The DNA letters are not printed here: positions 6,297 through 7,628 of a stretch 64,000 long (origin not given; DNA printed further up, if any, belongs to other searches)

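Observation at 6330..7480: ynjI sits in a visibly AT-rich islet between topB and gdhA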

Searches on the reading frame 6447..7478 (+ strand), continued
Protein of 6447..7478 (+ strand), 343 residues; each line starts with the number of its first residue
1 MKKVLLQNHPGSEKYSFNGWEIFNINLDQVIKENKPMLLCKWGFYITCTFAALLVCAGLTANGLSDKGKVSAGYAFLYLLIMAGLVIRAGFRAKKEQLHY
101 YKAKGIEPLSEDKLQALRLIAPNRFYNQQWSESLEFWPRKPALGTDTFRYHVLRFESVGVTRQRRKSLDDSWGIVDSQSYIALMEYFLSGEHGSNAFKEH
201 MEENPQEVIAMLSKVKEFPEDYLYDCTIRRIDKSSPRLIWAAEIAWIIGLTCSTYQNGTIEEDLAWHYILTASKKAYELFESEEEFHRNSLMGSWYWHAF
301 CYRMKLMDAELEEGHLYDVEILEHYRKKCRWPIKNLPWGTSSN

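Call 84: search_protein_families(library=pfam, proteins=[P0090, P0119, P0125, P0128, P0131, P0135, P0143, P0149, P0150, P0140], max_evalue=0.001)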
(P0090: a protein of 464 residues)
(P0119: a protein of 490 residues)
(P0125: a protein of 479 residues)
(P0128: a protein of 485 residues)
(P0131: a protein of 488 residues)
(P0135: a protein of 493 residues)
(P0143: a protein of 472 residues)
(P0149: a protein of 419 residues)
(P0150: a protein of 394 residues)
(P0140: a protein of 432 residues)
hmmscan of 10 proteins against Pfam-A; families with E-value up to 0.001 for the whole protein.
P0090 (464 aa): 1 family
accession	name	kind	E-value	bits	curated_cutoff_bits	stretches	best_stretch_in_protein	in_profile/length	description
PF06889.16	DUF1266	-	2.3e-41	142.3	27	1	291-457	1-175/175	Protein of unknown function (DUF1266)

P0119 (490 aa): 1 family
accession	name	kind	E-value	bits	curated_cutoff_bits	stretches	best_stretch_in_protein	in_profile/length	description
PF06889.16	DUF1266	-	1.8e-39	136.1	27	1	315-480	2-175/175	Protein of unknown function (DUF1266)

P0125 (479 aa): 1 family
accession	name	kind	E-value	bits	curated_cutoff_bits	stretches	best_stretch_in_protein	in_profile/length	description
PF06889.16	DUF1266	-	5.5e-38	131.3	27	1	298-463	2-175/175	Protein of unknown function (DUF1266)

P0128 (485 aa): 1 family
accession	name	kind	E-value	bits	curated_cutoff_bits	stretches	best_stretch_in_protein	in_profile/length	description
PF06889.16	DUF1266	-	3.8e-42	144.9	27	1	299-465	1-175/175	Protein of unknown function (DUF1266)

P0131 (488 aa): 1 family
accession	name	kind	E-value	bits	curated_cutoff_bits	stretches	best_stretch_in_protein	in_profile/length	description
PF06889.16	DUF1266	-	3.7e-42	144.9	27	1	313-478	2-175/175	Protein of unknown function (DUF1266)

P0135 (493 aa): 1 family
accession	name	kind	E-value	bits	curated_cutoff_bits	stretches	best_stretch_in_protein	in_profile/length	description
PF06889.16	DUF1266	-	8.6e-37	127.5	27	1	313-476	4-175/175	Protein of unknown function (DUF1266)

P0143 (472 aa): 1 family
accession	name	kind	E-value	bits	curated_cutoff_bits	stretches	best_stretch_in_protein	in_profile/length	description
PF06889.16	DUF1266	-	3.2e-41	141.9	27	1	275-439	3-175/175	Protein of unknown function (DUF1266)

P0149 (419 aa): 2 families
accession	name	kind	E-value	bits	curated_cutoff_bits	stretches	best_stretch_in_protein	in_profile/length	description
PF06889.16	DUF1266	-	1.5e-35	123.4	27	1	244-410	2-175/175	Protein of unknown function (DUF1266)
PF07833.16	Cu_amine_oxidN1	-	1.1e-31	109.4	24.2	2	71-175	3-99/108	Copper amine oxidase N-terminal domain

P0150 (394 aa): 1 family
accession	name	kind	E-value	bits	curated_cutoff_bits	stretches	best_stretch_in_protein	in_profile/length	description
PF06889.16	DUF1266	-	4.4e-44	151.2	27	1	214-378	2-175/175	Protein of unknown function (DUF1266)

P0140 (432 aa): 1 family
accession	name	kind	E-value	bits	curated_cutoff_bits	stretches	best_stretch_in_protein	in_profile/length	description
PF06889.16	DUF1266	-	1.9e-38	132.8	27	1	233-399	1-175/175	Protein of unknown function (DUF1266)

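Call 85: find_encoding_contigs(protein=P0112, flank=5000, max_places=3)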
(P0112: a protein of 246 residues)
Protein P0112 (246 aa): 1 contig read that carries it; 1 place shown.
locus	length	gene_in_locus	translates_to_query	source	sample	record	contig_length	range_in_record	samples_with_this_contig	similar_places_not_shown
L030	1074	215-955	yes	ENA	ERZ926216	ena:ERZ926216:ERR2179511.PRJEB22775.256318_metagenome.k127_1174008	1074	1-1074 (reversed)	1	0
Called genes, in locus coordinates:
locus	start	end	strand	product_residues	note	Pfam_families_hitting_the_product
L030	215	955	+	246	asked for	PF06889:DUF1266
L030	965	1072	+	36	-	?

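Call 86: find_encoding_contigs(protein=P0136, flank=5000, max_places=3)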
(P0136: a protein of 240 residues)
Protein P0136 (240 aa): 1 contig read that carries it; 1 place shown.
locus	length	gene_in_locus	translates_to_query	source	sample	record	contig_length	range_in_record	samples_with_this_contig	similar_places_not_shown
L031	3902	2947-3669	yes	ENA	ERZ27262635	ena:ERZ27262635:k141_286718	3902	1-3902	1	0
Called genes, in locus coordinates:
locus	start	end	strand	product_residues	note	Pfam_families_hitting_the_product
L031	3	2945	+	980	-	?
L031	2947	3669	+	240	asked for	PF06889:DUF1266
